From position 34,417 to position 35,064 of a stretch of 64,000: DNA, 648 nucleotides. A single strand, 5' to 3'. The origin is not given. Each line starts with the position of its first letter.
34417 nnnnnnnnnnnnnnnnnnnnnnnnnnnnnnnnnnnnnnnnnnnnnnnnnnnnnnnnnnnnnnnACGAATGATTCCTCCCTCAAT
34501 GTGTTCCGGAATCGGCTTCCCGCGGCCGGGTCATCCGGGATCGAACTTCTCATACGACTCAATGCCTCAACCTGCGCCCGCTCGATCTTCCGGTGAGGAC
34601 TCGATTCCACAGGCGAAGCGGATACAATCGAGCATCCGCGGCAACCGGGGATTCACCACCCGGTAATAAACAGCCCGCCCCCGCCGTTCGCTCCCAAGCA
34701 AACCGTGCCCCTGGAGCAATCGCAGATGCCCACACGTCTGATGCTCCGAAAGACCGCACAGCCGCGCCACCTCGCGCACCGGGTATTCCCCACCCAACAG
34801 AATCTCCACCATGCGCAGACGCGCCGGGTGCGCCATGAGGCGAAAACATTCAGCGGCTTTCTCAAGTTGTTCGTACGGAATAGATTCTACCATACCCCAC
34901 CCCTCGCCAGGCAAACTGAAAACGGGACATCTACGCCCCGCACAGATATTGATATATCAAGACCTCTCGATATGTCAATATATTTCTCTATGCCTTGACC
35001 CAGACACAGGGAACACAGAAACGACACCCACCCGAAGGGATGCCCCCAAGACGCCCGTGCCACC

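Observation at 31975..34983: BigR/SqrR-like ArsR regulator + single-polypeptide Cdr-rhodanese-TusA-DsrE: compact persulfide or reactive-sulfur detox module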

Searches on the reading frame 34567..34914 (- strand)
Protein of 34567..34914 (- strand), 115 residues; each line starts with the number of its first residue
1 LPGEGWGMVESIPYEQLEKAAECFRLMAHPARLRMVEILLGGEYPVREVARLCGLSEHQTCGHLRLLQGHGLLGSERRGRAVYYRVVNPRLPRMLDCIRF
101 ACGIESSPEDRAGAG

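Call 3: search_protein_families(library=pfam, proteins=[window:34567-34914:-], max_evalue=0.01)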
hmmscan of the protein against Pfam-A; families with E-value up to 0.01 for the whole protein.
window:34567-34914:- (115 aa): 2 families
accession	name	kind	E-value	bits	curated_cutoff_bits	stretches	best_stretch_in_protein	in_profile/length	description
PF12840.13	HTH_20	-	0.0017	18.7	27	1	27-73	1-48/51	Helix-turn-helix domain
PF01022.26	HTH_5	-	0.0062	16.8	22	1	29-73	1-45/47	Bacterial regulatory protein, arsR family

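Call 4: search_protein_families(library=ncbifam, proteins=[window:34567-34914:-], max_evalue=0.01)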
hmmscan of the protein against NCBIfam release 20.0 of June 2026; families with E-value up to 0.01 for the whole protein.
window:34567-34914:- (115 aa): 9 families
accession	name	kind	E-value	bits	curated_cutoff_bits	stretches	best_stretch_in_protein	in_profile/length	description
NF033788.1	HTH_metalloreg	subfamily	9.9e-19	66.9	55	1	20-94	1-76/77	metalloregulator ArsR/SmtB family transcription factor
NF041413.1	ArsR_Rv2640c_fam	equivalog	6.3e-09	36.2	155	1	24-95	36-110/118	Rv2640c family ArsR-like transcriptional regulator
NF047906.1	CdPbTransRegCmtR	equivalog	7.1e-09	35.5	150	1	24-96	15-87/104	Cd(II)/Pb(II)-sensing metalloregulatory transcriptional regulator CmtR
NF052532.1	TransRegPagRBaca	equivalog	5.8e-08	32.7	170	1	11-95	8-92/99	transcriptional repressor PagR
NF040642.1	sulf_sens_BigR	equivalog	4.1e-07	30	155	1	19-93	9-83/95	sulfite-sensing transcriptional repressor BigR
NF033789.1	repress_SdpR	subfamily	4e-06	26.6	100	1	24-86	2-64/79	autorepressor SdpR family transcription factor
NF045707.1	Dbac_1936_reg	equivalog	5.1e-05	23.2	115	1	16-95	3-82/99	ArsR/SmtB-type metalloregulator TsoR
NF007528.0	PRK10141.1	subfamily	0.00074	19.4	97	1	21-93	7-79/117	metalloregulator ArsR/SmtB family transcription factor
TIGR01884.1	cas_HTH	subfamily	0.0033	16.8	60.2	1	32-83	144-197/202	CRISPR-associated CARF protein Csa3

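Call 8: search_solved_structures(query=window:34570-34893:-, max_evalue=1, show_alignments=5)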
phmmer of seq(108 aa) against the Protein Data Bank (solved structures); distinct sequences matched with E-value up to 1: 34.
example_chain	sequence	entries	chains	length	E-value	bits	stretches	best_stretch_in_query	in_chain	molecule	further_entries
1r22_A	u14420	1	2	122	2.9e-08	36.9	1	4-82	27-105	Transcriptional repressor smtB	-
1r1t_A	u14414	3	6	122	5.8e-08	36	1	4-82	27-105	Transcriptional repressor smtB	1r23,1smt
8qkf_A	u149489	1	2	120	6.5e-08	35.8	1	8-92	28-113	ArsR family transcriptional regulator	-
6jmi_A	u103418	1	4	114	7.8e-08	35.6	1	3-92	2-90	Uncharacterized HTH-type transcriptional regulator Rv0081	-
2lkp_A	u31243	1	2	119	1.4e-07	34.7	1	12-90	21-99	HTH-type transcriptional regulator NmtR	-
3cuo_A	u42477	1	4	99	2e-07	34.3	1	10-87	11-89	Uncharacterized HTH-type transcriptional regulator ygaV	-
2zkz_A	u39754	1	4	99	2.9e-07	33.7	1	4-88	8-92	Transcriptional repressor pagR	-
7p6f_AAA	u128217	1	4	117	7.6e-07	32.4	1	11-86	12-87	Transcriptional regulator SrnR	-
3pqj_A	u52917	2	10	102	9.6e-07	32.1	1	11-91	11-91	Biofilm growth-associated repressor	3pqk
2kko_A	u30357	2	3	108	2.4e-06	30.8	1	10-92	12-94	POSSIBLE TRANSCRIPTIONAL REGULATORY PROTEIN (POSSIBLY ARSR-FAMILY) | Possible transcriptional regulatory arsR-family protein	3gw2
6o8k_A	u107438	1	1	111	3.4e-06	30.3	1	12-91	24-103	Transcriptional regulator, ArsR family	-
13ct_A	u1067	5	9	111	3.4e-06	30.3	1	12-91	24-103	Transcriptional regulator, ArsR family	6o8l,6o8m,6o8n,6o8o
4omy_A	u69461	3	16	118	4.3e-06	30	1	7-93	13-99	NolR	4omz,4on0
2jsc_A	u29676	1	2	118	6.2e-06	29.5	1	14-96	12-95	Transcriptional regulator Rv1994c/MT2050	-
6uvu_A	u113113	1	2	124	7e-06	29.3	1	13-101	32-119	ArsR family transcriptional regulator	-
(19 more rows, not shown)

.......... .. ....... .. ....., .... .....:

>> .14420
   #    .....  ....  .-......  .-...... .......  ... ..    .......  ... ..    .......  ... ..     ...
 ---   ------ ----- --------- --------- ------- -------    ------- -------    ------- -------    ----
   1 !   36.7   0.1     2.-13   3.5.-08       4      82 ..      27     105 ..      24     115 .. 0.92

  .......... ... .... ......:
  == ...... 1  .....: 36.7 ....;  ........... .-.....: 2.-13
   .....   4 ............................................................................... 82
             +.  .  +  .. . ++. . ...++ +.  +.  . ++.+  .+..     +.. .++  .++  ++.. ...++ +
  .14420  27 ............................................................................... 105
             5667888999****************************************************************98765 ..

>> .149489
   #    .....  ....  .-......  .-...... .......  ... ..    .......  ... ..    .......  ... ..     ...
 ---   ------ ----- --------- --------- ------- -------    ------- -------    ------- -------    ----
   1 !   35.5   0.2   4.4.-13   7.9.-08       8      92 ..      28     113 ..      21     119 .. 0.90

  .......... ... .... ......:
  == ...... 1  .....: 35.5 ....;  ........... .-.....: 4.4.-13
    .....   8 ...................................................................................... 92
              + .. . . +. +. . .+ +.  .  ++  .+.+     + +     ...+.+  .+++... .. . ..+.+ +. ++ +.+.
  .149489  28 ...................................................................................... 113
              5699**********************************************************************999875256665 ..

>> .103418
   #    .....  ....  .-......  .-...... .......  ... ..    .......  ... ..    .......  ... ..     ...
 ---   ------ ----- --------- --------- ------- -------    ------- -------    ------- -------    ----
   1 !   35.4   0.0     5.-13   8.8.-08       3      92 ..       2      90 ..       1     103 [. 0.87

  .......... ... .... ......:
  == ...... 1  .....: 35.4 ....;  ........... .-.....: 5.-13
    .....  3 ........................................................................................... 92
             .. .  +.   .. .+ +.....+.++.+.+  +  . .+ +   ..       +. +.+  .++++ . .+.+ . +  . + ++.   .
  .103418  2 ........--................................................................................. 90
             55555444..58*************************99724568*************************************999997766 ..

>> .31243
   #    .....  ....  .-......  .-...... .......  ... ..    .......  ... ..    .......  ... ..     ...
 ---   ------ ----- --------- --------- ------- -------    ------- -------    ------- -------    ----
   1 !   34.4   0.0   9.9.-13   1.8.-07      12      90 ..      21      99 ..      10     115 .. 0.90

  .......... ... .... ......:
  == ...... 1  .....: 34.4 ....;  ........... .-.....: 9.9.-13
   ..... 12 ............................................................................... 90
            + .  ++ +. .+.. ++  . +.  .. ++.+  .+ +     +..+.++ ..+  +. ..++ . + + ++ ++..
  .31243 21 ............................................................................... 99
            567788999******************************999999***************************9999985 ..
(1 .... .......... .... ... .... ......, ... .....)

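Call 11: find_homologous_proteins(query=window:34570-34893:-, max_evalue=0.001)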
Query seq(108 aa) (108 aa): 53 proteins with E <= 0.001 among 65 candidates.
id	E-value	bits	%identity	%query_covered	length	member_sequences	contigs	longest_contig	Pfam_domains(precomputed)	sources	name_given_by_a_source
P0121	4.2e-57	209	90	100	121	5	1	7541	-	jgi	jgi:DNA-binding transcriptional ArsR family regulator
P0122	2.4e-50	187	83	94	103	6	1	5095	-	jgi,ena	-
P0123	5.6e-35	137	62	88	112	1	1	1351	PF12840.14,PF01022.27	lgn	-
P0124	7.8e-34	134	61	95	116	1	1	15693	PF12840.14,PF01022.27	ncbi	-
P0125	8.2e-34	134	64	92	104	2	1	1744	PF12840.14,PF01022.27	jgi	jgi:DNA-binding transcriptional ArsR family regulator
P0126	1.3e-33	133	65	84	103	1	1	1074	PF12840.14,PF01022.27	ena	-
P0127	1.5e-33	133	65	84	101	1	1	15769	PF12840.14,PF01022.27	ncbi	-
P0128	2.2e-33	132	60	96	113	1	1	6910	PF12840.14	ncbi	-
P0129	2.3e-33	132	63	88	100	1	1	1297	PF12840.14,PF01022.27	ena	-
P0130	2.6e-33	132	62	84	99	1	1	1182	PF12840.14,PF01022.27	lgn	-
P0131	2.9e-33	132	58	88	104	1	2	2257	PF12840.14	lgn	-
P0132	8.8e-33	130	61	87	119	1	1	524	-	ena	-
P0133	1.0e-32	130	66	84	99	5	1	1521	PF12840.14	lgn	-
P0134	1.2e-32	130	62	87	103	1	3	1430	PF12840.14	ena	-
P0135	1.4e-32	130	63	86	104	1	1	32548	PF12840.14,PF01022.27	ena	-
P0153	3.7e-30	122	59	92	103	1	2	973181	PF12840.14,PF01022.27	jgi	jgi:ArsR family transcriptional regulator, zinc-responsive transcriptional repressor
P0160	1.2e-27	114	54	83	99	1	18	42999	PF01022.27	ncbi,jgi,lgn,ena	jgi:DNA-binding transcriptional ArsR family regulator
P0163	5.1e-25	105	55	86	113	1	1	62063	PF12840.14,PF01022.27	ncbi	-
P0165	1.8e-21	94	49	81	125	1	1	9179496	PF12840.14,PF01022.27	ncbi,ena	-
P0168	4.9e-19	86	53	81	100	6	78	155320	PF12840.14,PF01022.27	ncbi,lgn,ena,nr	ncbi:MAG: metalloregulator ArsR/SmtB family transcription factor [Planctomycetota bacterium]|nr:meta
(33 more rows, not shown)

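Call 15: find_encoding_contigs(protein=P0121, flank=6000, max_places=2)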
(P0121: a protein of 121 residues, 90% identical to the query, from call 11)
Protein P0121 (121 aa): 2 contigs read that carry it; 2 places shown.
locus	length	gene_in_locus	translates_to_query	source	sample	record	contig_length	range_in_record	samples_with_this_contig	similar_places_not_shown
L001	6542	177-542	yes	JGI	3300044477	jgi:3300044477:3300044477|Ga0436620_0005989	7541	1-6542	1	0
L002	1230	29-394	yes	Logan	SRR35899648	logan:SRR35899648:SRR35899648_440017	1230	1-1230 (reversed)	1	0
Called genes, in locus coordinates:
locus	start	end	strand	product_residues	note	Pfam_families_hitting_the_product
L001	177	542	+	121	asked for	-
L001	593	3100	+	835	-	PF01266:DAO (faint), PF03486:HI0933_like (faint), PF07992:Pyr_redox_2, PF00070:Pyr_redox, PF02852:Pyr_redox_dim, PF00581:Rhodanese, PF01206:TusA, PF13686:DrsE_2, +3 more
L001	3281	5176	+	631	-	PF00989:PAS, PF13188:PAS_8, PF08448:PAS_4, PF13426:PAS_9, PF08447:PAS_3 (weak), PF00512:HisKA, PF02518:HATPase_c, PF00072:Response_reg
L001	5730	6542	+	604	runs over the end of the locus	?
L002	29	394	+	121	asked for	-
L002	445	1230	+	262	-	?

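Call 16: find_encoding_contigs(protein=P0135, flank=6000, max_places=2)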
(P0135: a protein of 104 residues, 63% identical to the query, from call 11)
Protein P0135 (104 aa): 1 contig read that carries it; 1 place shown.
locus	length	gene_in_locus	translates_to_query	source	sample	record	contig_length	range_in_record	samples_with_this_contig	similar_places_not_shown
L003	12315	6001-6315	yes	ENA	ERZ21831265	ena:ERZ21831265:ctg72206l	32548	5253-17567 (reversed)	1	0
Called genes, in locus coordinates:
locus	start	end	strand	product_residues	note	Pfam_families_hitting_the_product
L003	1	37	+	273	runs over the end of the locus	PF01546:Peptidase_M20, PF05343:Peptidase_M42 (faint), PF07687:M20_dimer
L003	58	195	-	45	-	-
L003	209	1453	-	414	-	PF07690:MFS_1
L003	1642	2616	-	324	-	PF07596:SBP_bac_10 (faint)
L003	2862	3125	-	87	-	-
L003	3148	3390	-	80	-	-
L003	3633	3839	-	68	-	-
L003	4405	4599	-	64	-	-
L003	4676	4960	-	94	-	-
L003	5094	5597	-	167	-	PF04542:Sigma70_r2, PF08281:Sigma70_r4_2, PF04545:Sigma70_r4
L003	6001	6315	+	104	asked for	PF12840:HTH_20 (weak), PF01022:HTH_5 (weak)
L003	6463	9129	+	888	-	PF07992:Pyr_redox_2, PF13738:Pyr_redox_3 (weak), PF00070:Pyr_redox, PF02852:Pyr_redox_dim, PF00581:Rhodanese, PF01206:TusA, PF02635:DsrE (weak), PF13686:DrsE_2, +1 more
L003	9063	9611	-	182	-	-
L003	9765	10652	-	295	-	PF08442:ATP-grasp_2, PF13549:ATP-grasp_5, PF24948:Citrate_synth_N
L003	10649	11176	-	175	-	-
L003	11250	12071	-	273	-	PF03807:F420_oxidored, PF14748:P5CR_dimer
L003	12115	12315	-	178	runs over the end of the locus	-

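Call 17: find_encoding_contigs(protein=P0153, flank=6000, max_places=2)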
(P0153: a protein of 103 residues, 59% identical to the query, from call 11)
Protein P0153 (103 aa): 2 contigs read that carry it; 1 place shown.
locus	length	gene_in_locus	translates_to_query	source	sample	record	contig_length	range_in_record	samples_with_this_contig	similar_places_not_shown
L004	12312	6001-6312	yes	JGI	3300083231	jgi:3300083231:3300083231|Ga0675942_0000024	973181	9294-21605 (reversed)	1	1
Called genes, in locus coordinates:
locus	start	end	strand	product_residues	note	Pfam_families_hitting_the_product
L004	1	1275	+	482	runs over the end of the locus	PF00884:Sulfatase, PF01663:Phosphodiest (faint), PF16347:SGSH_C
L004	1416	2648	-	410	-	PF01244:Peptidase_M19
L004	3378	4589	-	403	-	PF01408:GFO_IDH_MocA, PF22725:GFO_IDH_MocA_C3 (faint), PF21252:Glyco_hydro_109_C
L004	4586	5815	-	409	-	PF07690:MFS_1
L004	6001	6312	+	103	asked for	PF12840:HTH_20, PF01022:HTH_5 (weak)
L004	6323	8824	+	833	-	PF07992:Pyr_redox_2, PF13738:Pyr_redox_3, PF00070:Pyr_redox, PF02852:Pyr_redox_dim, PF00581:Rhodanese, PF01206:TusA, PF02635:DsrE (weak), PF13686:DrsE_2, +1 more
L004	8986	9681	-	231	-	-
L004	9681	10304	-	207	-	-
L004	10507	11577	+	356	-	-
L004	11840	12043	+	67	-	PF09962:DUF2196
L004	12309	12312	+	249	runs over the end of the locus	-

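Call 18: find_encoding_contigs(protein=P0160, flank=5000, max_places=2)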
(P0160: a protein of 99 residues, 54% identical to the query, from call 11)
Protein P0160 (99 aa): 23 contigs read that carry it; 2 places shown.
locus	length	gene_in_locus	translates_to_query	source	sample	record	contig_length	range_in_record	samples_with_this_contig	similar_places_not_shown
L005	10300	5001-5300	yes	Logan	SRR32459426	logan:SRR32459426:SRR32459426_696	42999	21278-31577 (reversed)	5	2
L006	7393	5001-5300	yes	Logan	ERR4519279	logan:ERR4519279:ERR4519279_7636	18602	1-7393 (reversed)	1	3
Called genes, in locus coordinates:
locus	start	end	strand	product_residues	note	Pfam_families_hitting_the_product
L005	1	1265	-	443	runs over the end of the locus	PF27537:HoxH (weak), PF00374:NiFeSe_Hases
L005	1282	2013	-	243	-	PF01058:Oxidored_q6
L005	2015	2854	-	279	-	PF00970:FAD_binding_6 (weak), PF00175:NAD_binding_1, PF10418:DHODB_Fe-S_bind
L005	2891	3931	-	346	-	PF12838:Fer4_7 (faint), PF13237:Fer4_10 (faint), PF17179:Fer4_22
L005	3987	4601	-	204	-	PF06971:Put_DNA-bind_N, PF02629:CoA_binding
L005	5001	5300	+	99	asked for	PF01022:HTH_5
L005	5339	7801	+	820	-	PF07992:Pyr_redox_2, PF13738:Pyr_redox_3, PF00070:Pyr_redox, PF02852:Pyr_redox_dim, PF00581:Rhodanese, PF01206:TusA, PF02635:DsrE (weak), PF13686:DrsE_2, +2 more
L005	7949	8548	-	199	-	PF06271:RDD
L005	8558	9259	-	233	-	PF01066:CDP-OH_P_transf (weak)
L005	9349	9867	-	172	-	PF13238:AAA_18, PF01202:SKI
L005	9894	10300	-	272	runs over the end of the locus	-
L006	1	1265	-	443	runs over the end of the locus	PF27537:HoxH (weak), PF00374:NiFeSe_Hases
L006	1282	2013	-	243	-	PF01058:Oxidored_q6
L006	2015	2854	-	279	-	PF00970:FAD_binding_6 (weak), PF00175:NAD_binding_1, PF10418:DHODB_Fe-S_bind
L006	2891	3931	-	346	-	PF12838:Fer4_7 (faint), PF13237:Fer4_10 (faint), PF17179:Fer4_22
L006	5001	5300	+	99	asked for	PF01022:HTH_5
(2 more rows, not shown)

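Call 19: find_encoding_contigs(protein=P0165, flank=5000, max_places=1)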
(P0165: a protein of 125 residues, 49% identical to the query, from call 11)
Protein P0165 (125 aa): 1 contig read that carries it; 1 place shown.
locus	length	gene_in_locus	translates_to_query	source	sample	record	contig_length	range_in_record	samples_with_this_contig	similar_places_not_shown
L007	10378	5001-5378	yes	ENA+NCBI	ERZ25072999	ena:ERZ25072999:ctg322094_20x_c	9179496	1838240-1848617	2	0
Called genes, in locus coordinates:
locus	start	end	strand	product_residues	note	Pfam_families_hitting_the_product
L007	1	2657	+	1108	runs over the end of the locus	-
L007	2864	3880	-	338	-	PF02668:TauD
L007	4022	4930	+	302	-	-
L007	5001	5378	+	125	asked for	PF01022:HTH_5 (weak), PF12840:HTH_20 (weak)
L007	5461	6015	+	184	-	PF00581:Rhodanese, PF11127:YgaP-like_TM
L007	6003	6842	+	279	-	PF01925:TauE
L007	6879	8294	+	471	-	PF00753:Lactamase_B, PF00581:Rhodanese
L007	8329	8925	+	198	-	PF05995:CDO_I (weak)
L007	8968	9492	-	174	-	PF19502:DUF6036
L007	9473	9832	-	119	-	-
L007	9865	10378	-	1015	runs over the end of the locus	PF23500:DUF7133, PF13646:HEAT_2 (faint), PF00034:Cytochrom_C (weak)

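Call 20: find_encoding_contigs(protein=P0168, flank=5000, max_places=2)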
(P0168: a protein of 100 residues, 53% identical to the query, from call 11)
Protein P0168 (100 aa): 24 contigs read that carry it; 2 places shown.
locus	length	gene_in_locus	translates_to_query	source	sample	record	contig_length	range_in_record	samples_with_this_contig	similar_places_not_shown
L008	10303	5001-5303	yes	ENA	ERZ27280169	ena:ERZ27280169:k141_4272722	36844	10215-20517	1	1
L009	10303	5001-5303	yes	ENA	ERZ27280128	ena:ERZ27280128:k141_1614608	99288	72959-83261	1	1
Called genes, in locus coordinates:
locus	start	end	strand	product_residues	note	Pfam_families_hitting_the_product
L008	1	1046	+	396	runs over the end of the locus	-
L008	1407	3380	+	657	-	PF02922:CBM_48, PF00128:Alpha-amylase (weak), PF02806:Alpha-amylase_C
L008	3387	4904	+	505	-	PF08323:Glyco_transf_5, PF00534:Glycos_transf_1, PF13692:Glyco_trans_1_4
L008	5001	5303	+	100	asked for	PF12840:HTH_20 (weak), PF01022:HTH_5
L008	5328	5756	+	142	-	PF00581:Rhodanese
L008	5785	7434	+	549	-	PF07992:Pyr_redox_2, PF00070:Pyr_redox, PF02852:Pyr_redox_dim, PF00581:Rhodanese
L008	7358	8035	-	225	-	PF03745:DUF309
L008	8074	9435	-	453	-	PF01590:GAF (weak), PF13185:GAF_2 (weak), PF07228:SpoIIE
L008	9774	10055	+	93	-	-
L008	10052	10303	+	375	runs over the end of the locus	PF01040:UbiA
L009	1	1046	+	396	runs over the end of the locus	-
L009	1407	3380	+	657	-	PF02922:CBM_48, PF00128:Alpha-amylase (weak), PF02806:Alpha-amylase_C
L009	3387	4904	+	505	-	PF08323:Glyco_transf_5, PF00534:Glycos_transf_1, PF13692:Glyco_trans_1_4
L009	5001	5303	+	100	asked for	PF12840:HTH_20 (weak), PF01022:HTH_5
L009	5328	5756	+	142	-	PF00581:Rhodanese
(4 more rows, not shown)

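Call 21: find_encoding_contigs(protein=P0163, flank=5000, max_places=1)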
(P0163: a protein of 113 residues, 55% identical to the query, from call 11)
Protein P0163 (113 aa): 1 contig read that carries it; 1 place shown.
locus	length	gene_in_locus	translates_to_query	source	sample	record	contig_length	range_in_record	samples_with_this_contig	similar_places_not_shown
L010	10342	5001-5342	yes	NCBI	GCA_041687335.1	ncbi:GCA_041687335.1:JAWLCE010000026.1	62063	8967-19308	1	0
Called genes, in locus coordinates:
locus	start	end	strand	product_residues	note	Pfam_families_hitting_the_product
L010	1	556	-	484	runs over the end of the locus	PF02386:TrkH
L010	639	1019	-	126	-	PF00072:Response_reg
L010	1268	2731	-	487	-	-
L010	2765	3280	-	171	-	PF07963:N_methyl (weak)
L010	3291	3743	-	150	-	PF07963:N_methyl (weak)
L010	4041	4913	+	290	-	PF00535:Glycos_transf_2, PF10111:Glyco_tranf_2_2, PF13641:Glyco_tranf_2_3, PF13632:Glyco_trans_2_3 (faint)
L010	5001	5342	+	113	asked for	PF12840:HTH_20 (weak), PF01022:HTH_5 (weak)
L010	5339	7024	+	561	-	PF07992:Pyr_redox_2, PF13450:NAD_binding_8 (faint), PF13738:Pyr_redox_3, PF00070:Pyr_redox, PF02852:Pyr_redox_dim, PF00581:Rhodanese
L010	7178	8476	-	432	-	-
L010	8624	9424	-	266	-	PF00950:ABC-3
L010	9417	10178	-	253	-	PF00005:ABC_tran, PF13304:AAA_21 (faint)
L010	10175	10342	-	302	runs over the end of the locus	PF01297:ZnuA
